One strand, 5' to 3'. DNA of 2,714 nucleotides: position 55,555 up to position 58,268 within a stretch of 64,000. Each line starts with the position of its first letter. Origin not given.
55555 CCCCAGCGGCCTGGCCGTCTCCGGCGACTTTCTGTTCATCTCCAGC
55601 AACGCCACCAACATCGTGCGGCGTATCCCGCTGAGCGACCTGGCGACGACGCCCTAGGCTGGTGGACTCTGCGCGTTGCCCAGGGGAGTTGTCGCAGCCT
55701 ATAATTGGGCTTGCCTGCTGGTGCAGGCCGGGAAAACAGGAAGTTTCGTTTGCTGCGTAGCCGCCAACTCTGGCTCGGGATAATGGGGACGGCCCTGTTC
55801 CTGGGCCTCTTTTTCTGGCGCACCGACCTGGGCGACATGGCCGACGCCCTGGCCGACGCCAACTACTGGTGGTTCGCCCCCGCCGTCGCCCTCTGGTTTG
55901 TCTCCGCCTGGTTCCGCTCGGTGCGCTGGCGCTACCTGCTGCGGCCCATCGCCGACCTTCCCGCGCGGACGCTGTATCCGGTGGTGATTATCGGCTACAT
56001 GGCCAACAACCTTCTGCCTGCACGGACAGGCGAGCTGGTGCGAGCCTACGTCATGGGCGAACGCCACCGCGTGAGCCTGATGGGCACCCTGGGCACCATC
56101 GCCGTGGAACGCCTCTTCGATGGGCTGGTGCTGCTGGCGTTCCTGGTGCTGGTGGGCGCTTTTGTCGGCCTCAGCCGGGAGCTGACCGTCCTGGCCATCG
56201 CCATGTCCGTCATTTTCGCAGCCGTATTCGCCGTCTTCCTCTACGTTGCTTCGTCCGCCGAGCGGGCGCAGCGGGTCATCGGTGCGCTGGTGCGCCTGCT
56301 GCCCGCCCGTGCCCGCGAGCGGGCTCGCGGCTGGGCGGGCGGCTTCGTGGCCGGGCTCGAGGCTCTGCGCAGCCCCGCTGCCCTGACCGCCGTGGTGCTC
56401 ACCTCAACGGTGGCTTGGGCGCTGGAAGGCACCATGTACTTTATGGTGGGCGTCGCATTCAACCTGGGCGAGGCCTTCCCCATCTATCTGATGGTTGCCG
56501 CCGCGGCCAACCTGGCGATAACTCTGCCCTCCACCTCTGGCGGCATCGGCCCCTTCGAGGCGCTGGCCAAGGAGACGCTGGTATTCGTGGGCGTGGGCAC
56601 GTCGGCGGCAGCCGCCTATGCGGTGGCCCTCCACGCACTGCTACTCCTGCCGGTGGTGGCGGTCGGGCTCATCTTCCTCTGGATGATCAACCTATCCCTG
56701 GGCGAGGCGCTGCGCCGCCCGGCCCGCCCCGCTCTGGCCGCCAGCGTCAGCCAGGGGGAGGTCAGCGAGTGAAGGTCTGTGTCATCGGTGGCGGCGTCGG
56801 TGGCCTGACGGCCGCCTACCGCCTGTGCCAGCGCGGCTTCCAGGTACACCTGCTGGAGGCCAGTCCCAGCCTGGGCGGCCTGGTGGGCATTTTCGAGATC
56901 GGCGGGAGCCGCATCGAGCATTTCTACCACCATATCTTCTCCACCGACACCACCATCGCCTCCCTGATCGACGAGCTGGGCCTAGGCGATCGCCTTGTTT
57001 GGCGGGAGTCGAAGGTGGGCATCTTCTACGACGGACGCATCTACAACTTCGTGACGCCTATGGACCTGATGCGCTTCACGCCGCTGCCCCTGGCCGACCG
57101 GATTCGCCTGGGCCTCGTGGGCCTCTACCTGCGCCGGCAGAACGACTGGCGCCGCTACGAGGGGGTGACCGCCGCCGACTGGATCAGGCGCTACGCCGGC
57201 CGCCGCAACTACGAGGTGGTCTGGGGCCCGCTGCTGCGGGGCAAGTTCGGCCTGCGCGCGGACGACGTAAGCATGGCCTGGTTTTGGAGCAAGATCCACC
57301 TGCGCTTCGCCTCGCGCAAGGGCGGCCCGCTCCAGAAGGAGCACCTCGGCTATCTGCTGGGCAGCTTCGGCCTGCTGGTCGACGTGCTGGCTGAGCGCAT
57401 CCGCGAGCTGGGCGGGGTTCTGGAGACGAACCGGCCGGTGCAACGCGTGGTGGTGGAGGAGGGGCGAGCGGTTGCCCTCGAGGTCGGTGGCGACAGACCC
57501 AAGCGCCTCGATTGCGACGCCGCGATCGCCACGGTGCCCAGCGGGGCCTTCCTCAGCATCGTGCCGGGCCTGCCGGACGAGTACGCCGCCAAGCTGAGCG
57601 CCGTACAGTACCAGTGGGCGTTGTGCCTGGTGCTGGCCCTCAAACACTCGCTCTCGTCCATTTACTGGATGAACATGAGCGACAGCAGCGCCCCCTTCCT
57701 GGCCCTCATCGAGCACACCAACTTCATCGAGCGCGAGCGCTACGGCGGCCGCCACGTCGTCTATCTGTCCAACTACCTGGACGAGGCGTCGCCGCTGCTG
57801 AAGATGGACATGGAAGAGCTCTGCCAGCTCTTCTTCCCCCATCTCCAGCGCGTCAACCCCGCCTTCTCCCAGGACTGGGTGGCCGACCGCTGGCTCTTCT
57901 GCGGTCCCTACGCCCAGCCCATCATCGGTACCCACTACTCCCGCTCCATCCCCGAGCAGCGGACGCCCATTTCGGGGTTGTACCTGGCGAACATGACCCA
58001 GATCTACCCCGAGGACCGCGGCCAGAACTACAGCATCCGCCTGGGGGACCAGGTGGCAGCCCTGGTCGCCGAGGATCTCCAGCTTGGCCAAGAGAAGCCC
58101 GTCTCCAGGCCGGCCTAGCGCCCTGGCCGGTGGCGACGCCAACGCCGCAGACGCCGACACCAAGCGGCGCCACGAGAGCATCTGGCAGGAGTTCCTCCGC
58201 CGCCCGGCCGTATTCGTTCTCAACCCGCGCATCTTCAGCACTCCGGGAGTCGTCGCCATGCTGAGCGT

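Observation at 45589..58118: Second sub-locus: GtrA/GT2 donor module with SRP receptor, a fourth DUF2298 paralog, two TIGR03663-like GT-C candidates and a flippase-like/FAD oxidoreductase pair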

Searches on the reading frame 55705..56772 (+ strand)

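Call 4: search_protein_families(library=pfam, proteins=[window:55705-56772:+], max_evalue=0.01)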
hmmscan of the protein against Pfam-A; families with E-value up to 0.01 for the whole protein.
window:55705-56772:+ (355 aa): 1 family
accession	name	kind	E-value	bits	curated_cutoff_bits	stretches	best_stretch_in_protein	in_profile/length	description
PF03706.18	LPG_synthase_TM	-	1.7e-43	149.7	33.4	1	23-321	2-302/302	Lysylphosphatidylglycerol synthase TM region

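Call 5: search_protein_families(library=ncbifam, proteins=[window:55705-56772:+], max_evalue=0.001)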
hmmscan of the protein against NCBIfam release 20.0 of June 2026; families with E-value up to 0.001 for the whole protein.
window:55705-56772:+ (355 aa): 1 family
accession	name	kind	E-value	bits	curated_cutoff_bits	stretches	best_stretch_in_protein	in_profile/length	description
TIGR00374.1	TIGR00374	subfamily_domain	2.6e-22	79.7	43.2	1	31-327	6-312/323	flippase-like domain-containing protein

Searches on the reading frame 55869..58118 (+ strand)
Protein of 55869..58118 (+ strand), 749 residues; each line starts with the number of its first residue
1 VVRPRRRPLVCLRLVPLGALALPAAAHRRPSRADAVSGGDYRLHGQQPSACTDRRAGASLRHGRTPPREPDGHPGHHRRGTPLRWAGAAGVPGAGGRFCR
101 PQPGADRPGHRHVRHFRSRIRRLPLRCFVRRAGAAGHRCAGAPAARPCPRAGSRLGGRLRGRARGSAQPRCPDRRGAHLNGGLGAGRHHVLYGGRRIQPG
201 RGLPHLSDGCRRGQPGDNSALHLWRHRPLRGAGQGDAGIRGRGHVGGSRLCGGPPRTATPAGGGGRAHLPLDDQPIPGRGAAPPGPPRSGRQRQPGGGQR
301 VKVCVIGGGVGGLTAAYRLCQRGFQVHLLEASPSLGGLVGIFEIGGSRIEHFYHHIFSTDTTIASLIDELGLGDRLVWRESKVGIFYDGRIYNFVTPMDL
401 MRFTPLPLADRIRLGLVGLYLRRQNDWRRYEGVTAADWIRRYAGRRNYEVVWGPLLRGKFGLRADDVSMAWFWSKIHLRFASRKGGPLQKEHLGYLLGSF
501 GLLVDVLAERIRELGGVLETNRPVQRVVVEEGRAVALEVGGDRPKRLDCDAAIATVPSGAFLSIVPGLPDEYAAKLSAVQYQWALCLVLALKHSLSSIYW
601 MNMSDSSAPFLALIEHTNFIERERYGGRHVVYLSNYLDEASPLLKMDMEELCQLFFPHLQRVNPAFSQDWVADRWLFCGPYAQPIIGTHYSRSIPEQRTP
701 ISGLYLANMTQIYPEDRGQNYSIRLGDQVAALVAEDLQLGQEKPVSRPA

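Call 4: search_protein_families(library=pfam, proteins=[window:55869-58118:+], max_evalue=0.01)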
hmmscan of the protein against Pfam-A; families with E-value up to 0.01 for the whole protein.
window:55869-58118:+ (749 aa): 10 families
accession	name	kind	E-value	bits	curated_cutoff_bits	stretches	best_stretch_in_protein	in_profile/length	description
PF01593.30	Amino_oxidase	-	1.6e-34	120.4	19.8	1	311-708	2-417/443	Flavin containing amine oxidoreductase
PF13450.12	NAD_binding_8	-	1.7e-11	44.6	21.9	1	305-370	1-68/68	NAD(P)-binding Rossmann-like domain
PF01266.30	DAO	-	3.5e-10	40.4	27.9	1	302-336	1-35/353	FAD dependent oxidoreductase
PF12831.13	FAD_oxidored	-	3.6e-06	27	27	1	303-339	2-38/416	FAD dependent oxidoreductase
PF03486.20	HI0933_like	-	3.7e-05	23.7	50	1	302-337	2-37/244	HI0933-like protein Rossmann domain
PF00890.30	FAD_binding_2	-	6e-05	22.9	20.4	1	303-337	2-36/414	FAD binding domain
PF01946.23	Thi4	-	6.4e-05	22.7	26.2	1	302-339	19-57/235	Thi4 family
PF01134.28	GIDA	-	0.00022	20.8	22.1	1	302-371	1-71/391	Glucose inhibited division protein A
PF07992.20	Pyr_redox_2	-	0.0006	19.8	26.1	1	302-331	2-31/291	Pyridine nucleotide-disulphide oxidoreductase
PF01494.25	FAD_binding_3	-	0.0013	18.5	22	1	301-331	2-32/349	FAD binding domain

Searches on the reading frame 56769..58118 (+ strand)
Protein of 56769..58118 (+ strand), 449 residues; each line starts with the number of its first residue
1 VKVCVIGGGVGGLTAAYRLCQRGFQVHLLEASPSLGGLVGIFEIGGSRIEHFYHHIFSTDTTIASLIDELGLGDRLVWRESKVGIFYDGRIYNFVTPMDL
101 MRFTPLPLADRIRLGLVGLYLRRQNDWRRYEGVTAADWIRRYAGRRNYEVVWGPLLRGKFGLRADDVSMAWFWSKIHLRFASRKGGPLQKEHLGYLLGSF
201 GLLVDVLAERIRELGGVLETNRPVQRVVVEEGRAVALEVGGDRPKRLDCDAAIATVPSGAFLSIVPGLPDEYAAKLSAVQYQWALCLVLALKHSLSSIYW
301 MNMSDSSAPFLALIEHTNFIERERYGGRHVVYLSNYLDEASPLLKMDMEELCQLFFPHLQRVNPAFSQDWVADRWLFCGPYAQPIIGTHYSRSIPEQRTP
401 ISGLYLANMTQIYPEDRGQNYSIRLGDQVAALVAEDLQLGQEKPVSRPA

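Call 5: search_protein_families(library=ncbifam, proteins=[window:56769-58118:+], max_evalue=0.001)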
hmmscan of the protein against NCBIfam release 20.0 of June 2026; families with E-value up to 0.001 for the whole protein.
window:56769-58118:+ (449 aa): 48 families (the best 25 are shown)
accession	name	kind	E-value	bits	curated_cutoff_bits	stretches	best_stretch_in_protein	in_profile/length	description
NF005560.0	PRK07233.1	equivalog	5.9e-152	506.5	252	1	1-436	1-431/435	hypothetical protein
NF005547.0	PRK07208.1-3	equivalog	9.8e-27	93.8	380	1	2-356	6-363/465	hypothetical protein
TIGR03467.1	HpnE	equivalog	6.5e-25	88.3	283.05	1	3-407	1-402/430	hydroxysqualene dehydroxylase HpnE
NF005548.0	PRK07208.1-4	equivalog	1.1e-16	60.6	389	1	2-295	5-309/488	hypothetical protein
NF008841.0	PRK11883.1-1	equivalog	1.7e-12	47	517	1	1-92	4-99/453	protoporphyrinogen oxidase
NF005545.0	PRK07208.1-1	equivalog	2.8e-12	45.8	451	1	2-176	9-179/504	hypothetical protein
TIGR02731.1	phytoene_desat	equivalog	1.2e-11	44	569.4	1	2-266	1-282/453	15-cis-phytoene desaturase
TIGR02733.1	desat_CrtD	equivalog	1.3e-11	43.8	549.7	1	2-43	3-44/492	C-3',4' desaturase CrtD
TIGR00562.1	proto_IX_ox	equivalog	1.5e-10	40.3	97.85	1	2-170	4-175/470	protoporphyrinogen oxidase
NF005546.0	PRK07208.1-2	equivalog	2.9e-10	39.3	418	1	2-66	6-71/527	hypothetical protein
TIGR02734.1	crtI_fam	subfamily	6.2e-10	38.4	238.1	1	3-49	1-47/504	phytoene desaturase family protein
NF045637.1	carotdesatCrtDProt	equivalog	8.8e-10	37.7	580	1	3-49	1-47/485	1-hydroxycarotenoid 3,4-desaturase CrtD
NF009410.0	PRK12771.1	subfamily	1.8e-08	33.4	516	1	2-39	140-177/566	NAD(P)-binding protein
NF008845.0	PRK11883.1-5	equivalog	2.1e-08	32.9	560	1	2-81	6-91/468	protoporphyrinogen oxidase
TIGR02732.1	zeta_caro_desat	equivalog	1.4e-07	30.8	622.15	1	2-81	1-81/474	9,9'-di-cis-zeta-carotene desaturase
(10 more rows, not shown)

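Call 24: search_solved_structures(query=window:56769-58118:+, max_evalue=0.00001)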
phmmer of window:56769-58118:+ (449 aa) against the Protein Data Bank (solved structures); distinct sequences matched with E-value up to 0.00001: 9.
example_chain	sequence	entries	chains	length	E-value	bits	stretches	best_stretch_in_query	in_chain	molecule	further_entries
5mog_A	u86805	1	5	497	7.2e-09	38.1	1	2-230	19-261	Phytoene dehydrogenase, chloroplastic/chromoplastic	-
2ivd_A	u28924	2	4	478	3.7e-08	35.8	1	1-170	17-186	PROTOPORPHYRINOGEN OXIDASE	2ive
3lov_A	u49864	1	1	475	2.4e-07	33.1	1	3-169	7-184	Protoporphyrinogen oxidase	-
2yg6_A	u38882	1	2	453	2.5e-07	33.1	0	3-81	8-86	PUTRESCINE OXIDASE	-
7eme_A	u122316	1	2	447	2.8e-07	32.9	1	3-73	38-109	NAD(P)/FAD-dependent oxidoreductase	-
2yg7_A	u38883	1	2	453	6.1e-07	31.8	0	3-81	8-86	PUTRESCINE OXIDASE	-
2yg3_A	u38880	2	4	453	7.7e-07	31.4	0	3-81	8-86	PUTRESCINE OXIDASE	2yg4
2yg5_A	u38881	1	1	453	1e-06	31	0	3-81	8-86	PUTRESCINE OXIDASE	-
3nrn_A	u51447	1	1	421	3.1e-06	29.4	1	1-234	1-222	uncharacterized protein PF1083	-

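Call 51: find_homologous_proteins(query=window:56769-58118:+, max_evalue=1e-20)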
Query window:56769-58118:+ (449 aa): 4198 proteins with E <= 1e-20 among 8000 candidates; the best 120 are listed.
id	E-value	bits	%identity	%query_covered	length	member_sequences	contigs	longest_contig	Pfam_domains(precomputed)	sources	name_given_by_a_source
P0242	0.0e+0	1039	100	100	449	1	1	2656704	PF01266.31,PF01593.31,PF13450.13,PF00890.31,PF03486.21,PF12831.14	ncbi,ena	-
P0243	4.1e-264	895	84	100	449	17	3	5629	PF01266.31,PF01593.31,PF13450.13,PF00890.31,PF03486.21,PF12831.14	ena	-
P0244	9.5e-263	890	84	100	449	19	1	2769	PF01266.31,PF01593.31,PF13450.13,PF00890.31,PF07992.21,PF03486.21,PF12831.14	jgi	-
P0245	1.8e-259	879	83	97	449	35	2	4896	PF01266.31,PF01593.31,PF13450.13,PF00890.31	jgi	-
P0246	6.8e-256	867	82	97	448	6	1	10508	PF01266.31,PF01593.31,PF13450.13,PF00890.31,PF03486.21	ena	-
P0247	2.0e-250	849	83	94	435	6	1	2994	PF01266.31,PF01593.31,PF13450.13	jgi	jgi:protoporphyrinogen oxidase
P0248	8.1e-241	818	80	94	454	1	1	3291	PF01266.31,PF01593.31,PF13450.13,PF00890.31,PF03486.21,PF12831.14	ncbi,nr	ncbi:MAG: NAD(P)/FAD-dependent oxidoreductase [Chloroflexota bacterium]|nr:NAD(P)/FAD-dependent oxid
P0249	3.9e-239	812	78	98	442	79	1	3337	PF01266.31,PF01593.31,PF13450.13,PF00890.31,PF07992.21,PF03486.21,PF01134.29,PF12831.14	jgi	jgi:protoporphyrinogen oxidase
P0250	1.7e-238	810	79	94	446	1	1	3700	PF01266.31,PF01593.31,PF13450.13,PF00890.31,PF07992.21,PF03486.21,PF12831.14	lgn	-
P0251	2.7e-235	800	78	95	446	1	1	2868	PF01266.31,PF01593.31,PF13450.13,PF00890.31,PF12831.14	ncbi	ncbi:MAG: NAD(P)/FAD-dependent oxidoreductase [Dehalococcoidia bacterium]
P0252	1.1e-231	788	76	98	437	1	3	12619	PF01266.31,PF01593.31,PF13450.13,PF00890.31,PF03486.21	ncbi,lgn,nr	ncbi:MAG: hypothetical protein AMJ76_02160 [Dehalococcoidia bacterium SM23_28_1]|nr:MAG: hypothetica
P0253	2.0e-231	787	76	97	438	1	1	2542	PF01266.31,PF01593.31,PF13450.13,PF00890.31,PF03486.21,PF12831.14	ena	-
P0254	5.2e-230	782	76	98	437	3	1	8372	PF01266.31,PF01593.31,PF13450.13,PF00890.31,PF03486.21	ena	-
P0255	9.3e-230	781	75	98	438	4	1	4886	PF01266.31,PF01593.31,PF13450.13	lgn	-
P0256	2.4e-229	780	75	98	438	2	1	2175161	PF01266.31,PF01593.31,PF13450.13,PF00890.31,PF03486.21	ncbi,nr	ncbi:MAG: NAD(P)/FAD-dependent oxidoreductase [Dehalococcoidia bacterium]|nr:MAG: NAD(P)/FAD-depende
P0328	4.5e-183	627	61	98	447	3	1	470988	PF01266.31,PF01593.31,PF13450.13,PF00890.31,PF07992.21,PF03486.21,PF13454.13,PF01134.29,PF12831.14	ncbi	-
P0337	2.7e-182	625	61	94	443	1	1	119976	PF01266.31,PF01593.31,PF13450.13,PF00890.31,PF07992.21,PF03486.21,PF05834.19,PF01134.29,PF12831.14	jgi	jgi:protoporphyrinogen oxidase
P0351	3.3e-181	621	61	97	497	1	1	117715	PF01266.31,PF01593.31,PF13450.13,PF00890.31,PF12831.14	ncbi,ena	-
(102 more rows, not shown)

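Call 92: find_encoding_contigs(protein=P0328, flank=9000, max_places=1)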
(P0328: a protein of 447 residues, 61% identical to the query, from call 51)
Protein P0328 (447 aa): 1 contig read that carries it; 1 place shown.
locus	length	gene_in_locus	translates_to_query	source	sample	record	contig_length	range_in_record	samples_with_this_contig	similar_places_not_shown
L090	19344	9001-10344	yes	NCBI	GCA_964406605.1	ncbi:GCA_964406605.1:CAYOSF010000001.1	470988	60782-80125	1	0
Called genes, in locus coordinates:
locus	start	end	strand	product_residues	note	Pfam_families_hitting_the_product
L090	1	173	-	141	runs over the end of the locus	-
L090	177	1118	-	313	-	PF00288:GHMP_kinases_N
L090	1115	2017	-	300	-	PF00398:RrnaAD, PF13649:Methyltransf_25 (weak)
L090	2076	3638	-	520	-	PF03990:DUF348 (faint), PF07501:G5, PF06725:3D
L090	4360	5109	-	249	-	-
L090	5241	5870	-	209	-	PF13302:Acetyltransf_3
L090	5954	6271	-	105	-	-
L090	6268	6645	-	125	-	-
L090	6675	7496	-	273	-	-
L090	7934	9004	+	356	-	PF03706:LPG_synthase_TM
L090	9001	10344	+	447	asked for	PF00890:FAD_binding_2 (weak), PF01134:GIDA (faint), PF01266:DAO, PF01593:Amino_oxidase, PF03486:HI0933_like (faint), PF07992:Pyr_redox_2 (weak), PF12831:FAD_oxidored, PF13450:NAD_binding_8, +1 more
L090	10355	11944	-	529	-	PF13367:PrsW-protease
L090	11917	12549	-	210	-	-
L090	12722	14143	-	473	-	-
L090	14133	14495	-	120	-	-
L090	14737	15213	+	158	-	PF01257:2Fe-2S_thioredx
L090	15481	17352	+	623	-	PF01512:Complex1_51K, PF10589:NADH_4Fe-4S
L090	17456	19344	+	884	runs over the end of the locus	PF01624:MutS_I, PF05188:MutS_II, PF05192:MutS_III, PF05190:MutS_IV, PF00488:MutS_V, PF27441:MutS_C (weak)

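Call 93: find_encoding_contigs(protein=P0337, flank=9000, max_places=1)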
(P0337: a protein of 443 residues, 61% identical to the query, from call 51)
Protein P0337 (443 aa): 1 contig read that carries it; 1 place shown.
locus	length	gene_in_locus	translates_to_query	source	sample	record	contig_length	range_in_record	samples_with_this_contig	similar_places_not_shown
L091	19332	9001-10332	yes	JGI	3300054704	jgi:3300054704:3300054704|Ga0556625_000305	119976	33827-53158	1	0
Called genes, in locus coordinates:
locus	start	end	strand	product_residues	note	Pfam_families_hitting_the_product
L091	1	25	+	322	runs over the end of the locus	PF00296:Bac_luciferase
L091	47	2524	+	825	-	PF10060:DUF2298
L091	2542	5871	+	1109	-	PF13231:PMT_2 (weak), PF01436:NHL (weak), PF08450:SGL, PF23500:DUF7133 (faint), PF24684:Vgb_lyase (faint), PF25021:TEN_NHL (faint), PF01436:NHL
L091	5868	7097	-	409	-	PF21269:TreT_GT1, PF00534:Glycos_transf_1, PF13692:Glyco_trans_1_4, PF20706:GT4-conflict (weak)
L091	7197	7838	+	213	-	PF09335:VTT_dom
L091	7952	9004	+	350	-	PF03706:LPG_synthase_TM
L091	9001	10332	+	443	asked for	PF00890:FAD_binding_2 (weak), PF01134:GIDA (faint), PF01266:DAO (weak), PF01593:Amino_oxidase, PF03486:HI0933_like (faint), PF07992:Pyr_redox_2 (weak), PF12831:FAD_oxidored (weak), PF13450:NAD_binding_8, +1 more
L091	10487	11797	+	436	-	PF00285:Citrate_synt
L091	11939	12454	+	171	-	PF00990:GGDEF (faint)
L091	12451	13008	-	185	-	-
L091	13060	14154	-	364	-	PF18306:LDcluster4, PF03641:Lysine_decarbox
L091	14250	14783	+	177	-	PF01257:2Fe-2S_thioredx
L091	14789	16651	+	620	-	PF01512:Complex1_51K, PF10531:SLBB, PF10589:NADH_4Fe-4S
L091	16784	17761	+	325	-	PF01073:3Beta_HSD, PF01370:Epimerase, PF04321:RmlD_sub_bind, PF05368:NmrA, PF13460:NAD_binding_10, PF16363:GDP_Man_Dehyd, PF07993:NAD_binding_4 (weak)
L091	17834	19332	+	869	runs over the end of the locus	PF01624:MutS_I, PF05188:MutS_II, PF05192:MutS_III, PF05190:MutS_IV, PF00488:MutS_V, PF27441:MutS_C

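Call 94: find_encoding_contigs(protein=P0351, flank=9000, max_places=1)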
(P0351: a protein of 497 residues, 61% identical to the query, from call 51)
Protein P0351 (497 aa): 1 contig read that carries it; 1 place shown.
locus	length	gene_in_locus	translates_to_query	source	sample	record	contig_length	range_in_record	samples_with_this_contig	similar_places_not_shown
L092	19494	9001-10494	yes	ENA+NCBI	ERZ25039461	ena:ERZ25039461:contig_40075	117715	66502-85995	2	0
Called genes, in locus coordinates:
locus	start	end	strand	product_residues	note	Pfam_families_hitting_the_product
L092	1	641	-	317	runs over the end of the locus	PF00291:PALP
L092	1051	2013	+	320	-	PF02881:SRP54_N, PF06414:Zeta_toxin (faint), PF00448:SRP54, PF13191:AAA_16 (weak), PF13245:AAA_19 (weak), PF13401:AAA_22, PF13604:AAA_30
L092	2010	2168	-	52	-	-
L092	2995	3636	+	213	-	PF10060:DUF2298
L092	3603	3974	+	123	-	PF10060:DUF2298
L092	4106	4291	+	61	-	-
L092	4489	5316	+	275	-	-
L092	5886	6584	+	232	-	-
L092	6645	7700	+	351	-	PF13449:Phytase-like (faint), PF08450:SGL (faint), PF17170:DUF5128 (faint), PF06739:SBBP (faint), PF25021:TEN_NHL (weak), PF01436:NHL, PF24684:Vgb_lyase (faint), PF01436:NHL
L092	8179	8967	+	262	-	PF03706:LPG_synthase_TM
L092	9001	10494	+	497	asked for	PF00890:FAD_binding_2 (faint), PF01266:DAO, PF01593:Amino_oxidase, PF12831:FAD_oxidored (weak), PF13450:NAD_binding_8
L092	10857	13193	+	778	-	PF05188:MutS_II, PF05192:MutS_III, PF05190:MutS_IV, PF00488:MutS_V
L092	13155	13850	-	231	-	PF00082:Peptidase_S8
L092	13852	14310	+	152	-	-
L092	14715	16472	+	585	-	PF02518:HATPase_c (weak), PF13589:HATPase_c_3, PF01119:DNA_mis_repair, PF08676:MutL_C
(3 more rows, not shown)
